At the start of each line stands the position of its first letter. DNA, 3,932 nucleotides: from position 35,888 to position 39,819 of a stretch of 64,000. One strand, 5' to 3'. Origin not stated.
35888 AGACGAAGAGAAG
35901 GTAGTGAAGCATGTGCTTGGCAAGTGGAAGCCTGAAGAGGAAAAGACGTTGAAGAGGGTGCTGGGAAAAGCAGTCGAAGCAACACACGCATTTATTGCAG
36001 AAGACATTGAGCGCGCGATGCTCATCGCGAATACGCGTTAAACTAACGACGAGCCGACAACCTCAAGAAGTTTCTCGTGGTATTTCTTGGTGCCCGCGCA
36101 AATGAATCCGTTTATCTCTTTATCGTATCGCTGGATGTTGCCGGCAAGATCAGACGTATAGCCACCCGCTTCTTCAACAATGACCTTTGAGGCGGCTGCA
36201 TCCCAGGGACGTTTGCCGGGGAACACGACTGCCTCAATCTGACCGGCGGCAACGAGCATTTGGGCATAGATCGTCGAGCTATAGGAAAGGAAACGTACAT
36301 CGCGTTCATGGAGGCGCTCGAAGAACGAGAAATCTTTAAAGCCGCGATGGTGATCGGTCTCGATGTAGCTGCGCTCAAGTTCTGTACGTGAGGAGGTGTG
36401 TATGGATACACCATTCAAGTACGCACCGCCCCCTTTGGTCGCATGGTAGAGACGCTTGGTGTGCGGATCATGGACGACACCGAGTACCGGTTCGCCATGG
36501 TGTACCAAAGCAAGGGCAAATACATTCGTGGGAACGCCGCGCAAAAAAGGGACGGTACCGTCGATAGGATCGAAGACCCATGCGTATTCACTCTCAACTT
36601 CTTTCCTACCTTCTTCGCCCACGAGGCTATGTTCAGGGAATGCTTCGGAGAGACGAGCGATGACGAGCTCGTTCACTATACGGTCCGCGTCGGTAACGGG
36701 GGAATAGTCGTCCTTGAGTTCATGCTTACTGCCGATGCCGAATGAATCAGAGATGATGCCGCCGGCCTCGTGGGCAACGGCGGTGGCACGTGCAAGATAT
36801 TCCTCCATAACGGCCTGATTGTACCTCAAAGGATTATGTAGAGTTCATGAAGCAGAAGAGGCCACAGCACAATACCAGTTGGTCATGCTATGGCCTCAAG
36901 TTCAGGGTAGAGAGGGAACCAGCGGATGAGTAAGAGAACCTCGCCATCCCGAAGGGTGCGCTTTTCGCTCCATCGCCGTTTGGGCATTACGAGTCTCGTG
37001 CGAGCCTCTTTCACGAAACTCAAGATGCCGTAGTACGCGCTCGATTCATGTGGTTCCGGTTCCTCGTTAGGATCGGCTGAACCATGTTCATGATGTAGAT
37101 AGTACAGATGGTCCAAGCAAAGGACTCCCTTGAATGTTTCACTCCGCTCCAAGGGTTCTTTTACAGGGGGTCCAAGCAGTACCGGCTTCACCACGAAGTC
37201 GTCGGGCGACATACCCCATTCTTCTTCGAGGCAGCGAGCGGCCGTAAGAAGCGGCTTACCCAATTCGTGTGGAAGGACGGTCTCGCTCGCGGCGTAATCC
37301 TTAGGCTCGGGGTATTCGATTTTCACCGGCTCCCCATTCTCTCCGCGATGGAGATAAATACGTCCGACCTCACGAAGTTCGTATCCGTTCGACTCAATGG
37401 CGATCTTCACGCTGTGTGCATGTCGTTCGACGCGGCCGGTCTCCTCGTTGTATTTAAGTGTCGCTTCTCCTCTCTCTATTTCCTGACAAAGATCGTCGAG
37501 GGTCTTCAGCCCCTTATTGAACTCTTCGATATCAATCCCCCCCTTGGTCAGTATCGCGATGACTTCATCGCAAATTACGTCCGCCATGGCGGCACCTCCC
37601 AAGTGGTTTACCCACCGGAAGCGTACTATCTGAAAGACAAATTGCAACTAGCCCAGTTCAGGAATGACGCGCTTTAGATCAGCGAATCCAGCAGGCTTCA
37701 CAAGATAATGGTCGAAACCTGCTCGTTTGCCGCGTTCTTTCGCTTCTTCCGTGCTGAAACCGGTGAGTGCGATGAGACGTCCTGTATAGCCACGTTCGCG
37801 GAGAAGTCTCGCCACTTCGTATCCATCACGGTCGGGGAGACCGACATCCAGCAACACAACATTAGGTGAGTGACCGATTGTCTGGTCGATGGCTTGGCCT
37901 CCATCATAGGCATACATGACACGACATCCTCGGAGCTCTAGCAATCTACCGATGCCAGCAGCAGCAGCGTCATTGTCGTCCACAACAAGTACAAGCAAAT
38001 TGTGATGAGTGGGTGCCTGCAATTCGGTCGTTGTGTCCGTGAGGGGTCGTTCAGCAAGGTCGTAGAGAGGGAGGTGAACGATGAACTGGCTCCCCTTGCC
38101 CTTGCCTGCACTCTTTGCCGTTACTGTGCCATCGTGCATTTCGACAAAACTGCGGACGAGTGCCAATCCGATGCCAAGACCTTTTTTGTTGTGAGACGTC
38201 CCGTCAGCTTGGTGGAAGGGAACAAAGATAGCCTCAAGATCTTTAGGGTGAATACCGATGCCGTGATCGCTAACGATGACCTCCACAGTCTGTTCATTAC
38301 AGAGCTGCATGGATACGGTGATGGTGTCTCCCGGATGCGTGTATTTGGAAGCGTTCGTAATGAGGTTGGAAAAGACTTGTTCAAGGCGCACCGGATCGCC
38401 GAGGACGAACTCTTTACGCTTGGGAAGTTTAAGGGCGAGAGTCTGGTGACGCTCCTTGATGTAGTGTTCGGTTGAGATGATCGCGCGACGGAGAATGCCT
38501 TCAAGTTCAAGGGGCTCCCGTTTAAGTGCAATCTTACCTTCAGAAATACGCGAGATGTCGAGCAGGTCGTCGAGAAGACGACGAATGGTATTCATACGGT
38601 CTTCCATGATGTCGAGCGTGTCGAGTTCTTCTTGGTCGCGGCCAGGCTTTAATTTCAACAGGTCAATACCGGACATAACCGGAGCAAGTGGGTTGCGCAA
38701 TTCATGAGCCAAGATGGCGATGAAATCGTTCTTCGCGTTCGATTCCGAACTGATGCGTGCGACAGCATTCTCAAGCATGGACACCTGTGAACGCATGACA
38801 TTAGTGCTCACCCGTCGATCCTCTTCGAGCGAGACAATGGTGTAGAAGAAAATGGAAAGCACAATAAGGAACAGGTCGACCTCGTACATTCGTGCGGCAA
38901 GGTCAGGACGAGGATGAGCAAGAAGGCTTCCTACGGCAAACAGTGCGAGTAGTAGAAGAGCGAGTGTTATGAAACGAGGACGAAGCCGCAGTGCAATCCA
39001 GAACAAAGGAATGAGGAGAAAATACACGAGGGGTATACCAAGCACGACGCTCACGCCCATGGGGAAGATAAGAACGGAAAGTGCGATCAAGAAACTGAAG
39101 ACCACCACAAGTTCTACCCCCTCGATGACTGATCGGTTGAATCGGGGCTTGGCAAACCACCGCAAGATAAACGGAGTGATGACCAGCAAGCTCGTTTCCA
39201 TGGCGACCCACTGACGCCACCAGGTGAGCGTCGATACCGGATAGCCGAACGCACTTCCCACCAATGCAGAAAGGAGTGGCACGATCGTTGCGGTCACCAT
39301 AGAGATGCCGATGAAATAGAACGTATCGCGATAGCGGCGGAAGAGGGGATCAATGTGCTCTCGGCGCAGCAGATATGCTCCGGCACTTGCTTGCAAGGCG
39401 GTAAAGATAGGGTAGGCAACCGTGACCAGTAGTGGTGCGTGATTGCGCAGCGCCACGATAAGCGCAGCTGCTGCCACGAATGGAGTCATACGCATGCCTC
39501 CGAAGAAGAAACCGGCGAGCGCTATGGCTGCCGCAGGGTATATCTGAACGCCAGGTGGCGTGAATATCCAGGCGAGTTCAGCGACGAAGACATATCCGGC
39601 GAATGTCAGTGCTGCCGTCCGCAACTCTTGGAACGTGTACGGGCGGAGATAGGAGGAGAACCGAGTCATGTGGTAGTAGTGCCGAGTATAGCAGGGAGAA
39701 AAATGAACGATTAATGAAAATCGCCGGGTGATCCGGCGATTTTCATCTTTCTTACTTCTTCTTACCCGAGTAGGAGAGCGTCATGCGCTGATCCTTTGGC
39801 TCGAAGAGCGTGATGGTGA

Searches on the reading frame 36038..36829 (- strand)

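Call 76: search_protein_families(library=pfam, proteins=[window:36038-36829:-], max_evalue=0.0001)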
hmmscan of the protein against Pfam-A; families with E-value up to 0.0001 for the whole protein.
window:36038-36829:- (263 aa): 1 family
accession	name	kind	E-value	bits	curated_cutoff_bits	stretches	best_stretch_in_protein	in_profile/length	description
PF00459.30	Inositol_P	-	3.4e-52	178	27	1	9-258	3-266/271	Inositol monophosphatase family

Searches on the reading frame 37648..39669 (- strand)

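Call 6: search_protein_families(library=pfam, proteins=[window:37648-39669:-], max_evalue=0.00001)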
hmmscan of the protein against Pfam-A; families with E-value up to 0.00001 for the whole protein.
window:37648-39669:- (673 aa): 4 families
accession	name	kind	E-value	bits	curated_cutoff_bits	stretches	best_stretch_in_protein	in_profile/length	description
PF02518.31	HATPase_c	-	3.4e-27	95.5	26.4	1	424-536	1-110/111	Histidine kinase-, DNA gyrase B-, and HSP90-like ATPase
PF00072.30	Response_reg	-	5.9e-22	78.4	30.2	1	560-668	1-109/111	Response regulator receiver domain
PF00512.31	HisKA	-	1.6e-13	50.9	26.9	1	312-378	1-66/66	His Kinase A (phospho-acceptor) domain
PF05231.19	MASE1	-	6.8e-13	48.8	29.8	1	18-273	5-286/299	MASE1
